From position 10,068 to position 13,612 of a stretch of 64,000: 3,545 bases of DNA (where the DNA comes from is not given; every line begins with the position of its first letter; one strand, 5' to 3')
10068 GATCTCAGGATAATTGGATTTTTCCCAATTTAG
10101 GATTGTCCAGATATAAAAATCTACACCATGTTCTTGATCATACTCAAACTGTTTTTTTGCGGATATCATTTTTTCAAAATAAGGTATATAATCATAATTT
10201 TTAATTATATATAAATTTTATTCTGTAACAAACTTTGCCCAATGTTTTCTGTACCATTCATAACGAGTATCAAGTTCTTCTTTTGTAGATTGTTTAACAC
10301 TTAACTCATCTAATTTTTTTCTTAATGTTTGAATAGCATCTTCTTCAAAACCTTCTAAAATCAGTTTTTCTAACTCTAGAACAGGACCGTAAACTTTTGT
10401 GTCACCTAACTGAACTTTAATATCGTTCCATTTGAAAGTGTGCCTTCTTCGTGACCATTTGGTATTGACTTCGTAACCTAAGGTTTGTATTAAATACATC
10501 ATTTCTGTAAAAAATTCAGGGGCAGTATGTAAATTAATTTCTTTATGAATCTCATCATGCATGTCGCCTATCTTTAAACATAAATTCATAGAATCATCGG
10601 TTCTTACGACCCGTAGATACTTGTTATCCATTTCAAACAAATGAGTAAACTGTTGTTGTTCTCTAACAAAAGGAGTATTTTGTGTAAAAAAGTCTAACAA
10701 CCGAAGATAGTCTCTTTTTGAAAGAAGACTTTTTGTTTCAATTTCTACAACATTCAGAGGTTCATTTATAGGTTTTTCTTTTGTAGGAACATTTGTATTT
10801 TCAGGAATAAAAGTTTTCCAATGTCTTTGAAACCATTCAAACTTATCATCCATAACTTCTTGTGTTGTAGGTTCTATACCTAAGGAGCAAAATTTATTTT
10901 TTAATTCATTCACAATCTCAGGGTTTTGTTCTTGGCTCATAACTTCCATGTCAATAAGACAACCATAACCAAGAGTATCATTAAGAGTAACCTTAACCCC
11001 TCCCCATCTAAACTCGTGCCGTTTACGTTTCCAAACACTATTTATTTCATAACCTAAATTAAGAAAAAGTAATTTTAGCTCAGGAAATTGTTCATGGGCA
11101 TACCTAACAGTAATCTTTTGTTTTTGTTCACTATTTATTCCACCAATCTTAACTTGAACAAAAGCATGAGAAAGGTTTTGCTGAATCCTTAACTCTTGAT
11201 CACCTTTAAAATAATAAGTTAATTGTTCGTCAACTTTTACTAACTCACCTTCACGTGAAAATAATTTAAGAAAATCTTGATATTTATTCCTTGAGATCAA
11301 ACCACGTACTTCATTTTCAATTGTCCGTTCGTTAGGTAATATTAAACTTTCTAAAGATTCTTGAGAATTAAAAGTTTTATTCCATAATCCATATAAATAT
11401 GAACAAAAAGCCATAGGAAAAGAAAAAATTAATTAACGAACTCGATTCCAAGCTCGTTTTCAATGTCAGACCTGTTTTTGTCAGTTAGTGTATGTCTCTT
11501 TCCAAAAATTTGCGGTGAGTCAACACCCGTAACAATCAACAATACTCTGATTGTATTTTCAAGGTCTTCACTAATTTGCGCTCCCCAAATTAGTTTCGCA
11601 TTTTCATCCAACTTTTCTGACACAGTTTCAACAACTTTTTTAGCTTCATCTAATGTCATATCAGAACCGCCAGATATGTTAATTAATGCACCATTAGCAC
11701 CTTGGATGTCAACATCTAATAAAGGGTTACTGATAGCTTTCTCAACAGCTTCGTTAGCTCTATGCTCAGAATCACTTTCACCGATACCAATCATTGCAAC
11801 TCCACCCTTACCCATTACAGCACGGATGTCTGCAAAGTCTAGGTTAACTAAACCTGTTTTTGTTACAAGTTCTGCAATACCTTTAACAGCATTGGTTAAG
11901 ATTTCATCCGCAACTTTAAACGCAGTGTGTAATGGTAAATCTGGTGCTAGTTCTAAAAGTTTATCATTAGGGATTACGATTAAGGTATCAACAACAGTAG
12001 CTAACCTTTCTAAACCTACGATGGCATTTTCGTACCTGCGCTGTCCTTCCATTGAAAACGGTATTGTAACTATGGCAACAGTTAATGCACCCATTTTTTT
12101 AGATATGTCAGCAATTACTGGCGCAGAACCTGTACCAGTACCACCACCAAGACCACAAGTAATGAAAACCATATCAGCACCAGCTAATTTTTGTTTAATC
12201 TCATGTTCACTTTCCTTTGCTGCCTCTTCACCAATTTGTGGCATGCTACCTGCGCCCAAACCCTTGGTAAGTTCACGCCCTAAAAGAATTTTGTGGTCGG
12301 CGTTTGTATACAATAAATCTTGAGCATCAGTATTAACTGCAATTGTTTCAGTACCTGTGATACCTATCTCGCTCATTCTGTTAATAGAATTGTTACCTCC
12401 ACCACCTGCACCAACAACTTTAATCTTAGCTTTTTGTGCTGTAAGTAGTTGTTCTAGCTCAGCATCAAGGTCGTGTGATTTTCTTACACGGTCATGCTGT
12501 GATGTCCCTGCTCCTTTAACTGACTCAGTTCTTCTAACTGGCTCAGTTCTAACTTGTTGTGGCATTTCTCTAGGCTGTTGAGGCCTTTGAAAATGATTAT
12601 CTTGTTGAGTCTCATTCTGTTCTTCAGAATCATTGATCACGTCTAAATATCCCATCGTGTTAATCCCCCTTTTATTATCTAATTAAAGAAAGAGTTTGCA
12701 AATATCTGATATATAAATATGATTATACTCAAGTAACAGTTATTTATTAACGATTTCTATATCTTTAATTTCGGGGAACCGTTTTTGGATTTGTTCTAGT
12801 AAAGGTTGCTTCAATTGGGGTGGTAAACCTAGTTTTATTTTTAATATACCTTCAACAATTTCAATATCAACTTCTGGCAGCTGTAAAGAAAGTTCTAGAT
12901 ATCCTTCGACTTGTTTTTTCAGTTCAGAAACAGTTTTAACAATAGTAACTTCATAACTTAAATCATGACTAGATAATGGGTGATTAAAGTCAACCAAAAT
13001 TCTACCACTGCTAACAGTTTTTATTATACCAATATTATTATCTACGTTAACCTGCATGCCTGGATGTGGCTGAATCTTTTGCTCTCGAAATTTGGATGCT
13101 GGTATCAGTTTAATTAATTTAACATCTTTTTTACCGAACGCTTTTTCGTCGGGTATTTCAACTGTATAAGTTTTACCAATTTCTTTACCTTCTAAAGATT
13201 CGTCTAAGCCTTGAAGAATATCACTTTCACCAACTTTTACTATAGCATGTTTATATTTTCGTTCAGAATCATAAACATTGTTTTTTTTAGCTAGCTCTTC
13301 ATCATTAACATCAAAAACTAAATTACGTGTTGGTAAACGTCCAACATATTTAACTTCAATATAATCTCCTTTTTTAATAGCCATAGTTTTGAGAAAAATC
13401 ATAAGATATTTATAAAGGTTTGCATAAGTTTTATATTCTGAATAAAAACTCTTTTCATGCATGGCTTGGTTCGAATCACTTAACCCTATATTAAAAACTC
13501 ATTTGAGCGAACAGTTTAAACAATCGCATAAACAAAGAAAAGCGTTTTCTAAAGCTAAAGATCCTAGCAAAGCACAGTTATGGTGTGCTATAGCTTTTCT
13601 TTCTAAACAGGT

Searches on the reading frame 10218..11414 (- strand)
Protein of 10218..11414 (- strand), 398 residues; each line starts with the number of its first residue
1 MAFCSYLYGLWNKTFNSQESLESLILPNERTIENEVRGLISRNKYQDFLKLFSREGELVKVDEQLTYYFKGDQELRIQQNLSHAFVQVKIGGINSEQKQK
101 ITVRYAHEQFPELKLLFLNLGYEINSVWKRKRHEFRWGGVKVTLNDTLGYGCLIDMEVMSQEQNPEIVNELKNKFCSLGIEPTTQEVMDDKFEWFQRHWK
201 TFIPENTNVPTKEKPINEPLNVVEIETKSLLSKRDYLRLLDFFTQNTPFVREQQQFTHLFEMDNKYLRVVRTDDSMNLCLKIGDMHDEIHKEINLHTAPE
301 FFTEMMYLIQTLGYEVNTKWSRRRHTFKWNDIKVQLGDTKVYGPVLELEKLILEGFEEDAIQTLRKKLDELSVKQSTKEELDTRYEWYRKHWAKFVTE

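Call 54: search_protein_families(library=pfam, proteins=[window:10218-11414:-], max_evalue=0.00001)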
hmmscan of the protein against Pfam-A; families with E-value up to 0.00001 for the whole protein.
window:10218-11414:- (398 aa): 1 family
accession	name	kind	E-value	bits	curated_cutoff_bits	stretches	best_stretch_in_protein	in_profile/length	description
PF01928.26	CYTH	-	9e-07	29.3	23.2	0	32-181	2-170/179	CYTH domain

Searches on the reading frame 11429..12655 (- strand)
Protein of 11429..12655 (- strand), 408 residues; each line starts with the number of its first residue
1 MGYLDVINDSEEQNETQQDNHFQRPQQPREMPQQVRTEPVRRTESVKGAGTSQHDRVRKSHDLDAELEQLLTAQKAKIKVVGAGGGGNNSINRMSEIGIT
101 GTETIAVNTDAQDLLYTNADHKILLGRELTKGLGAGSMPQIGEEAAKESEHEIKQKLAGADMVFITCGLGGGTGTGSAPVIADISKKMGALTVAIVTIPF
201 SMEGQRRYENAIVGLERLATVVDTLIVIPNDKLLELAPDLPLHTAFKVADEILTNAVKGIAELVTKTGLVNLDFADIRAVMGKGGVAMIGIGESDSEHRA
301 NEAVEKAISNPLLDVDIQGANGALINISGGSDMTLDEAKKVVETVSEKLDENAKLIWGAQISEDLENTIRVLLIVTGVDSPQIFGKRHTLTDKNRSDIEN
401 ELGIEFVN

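Call 54: search_protein_families(library=pfam, proteins=[window:11429-12655:-], max_evalue=0.00001)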
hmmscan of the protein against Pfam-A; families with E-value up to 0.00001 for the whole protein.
window:11429-12655:- (408 aa): 2 families
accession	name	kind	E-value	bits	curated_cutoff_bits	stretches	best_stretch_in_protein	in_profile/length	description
PF00091.31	Tubulin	-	6.4e-49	167.2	33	1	77-236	1-188/190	Tubulin/FtsZ family, GTPase domain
PF12327.13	FtsZ_C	-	3.5e-37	127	27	1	285-379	1-95/95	FtsZ family, C-terminal domain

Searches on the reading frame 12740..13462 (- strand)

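Call 54: search_protein_families(library=pfam, proteins=[window:12740-13462:-], max_evalue=0.00001)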
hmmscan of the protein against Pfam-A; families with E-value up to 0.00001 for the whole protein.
window:12740-13462:- (240 aa): 2 families
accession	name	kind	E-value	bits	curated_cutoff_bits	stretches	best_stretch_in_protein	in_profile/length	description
PF22199.2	FKBP26_IF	-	1.1e-18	67.3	27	1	118-163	1-46/46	FKBP26, IF domain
PF00254.34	FKBP_C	-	1.4e-09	38.6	21.1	1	28-116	4-78/94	FKBP-type peptidyl-prolyl cis-trans isomerase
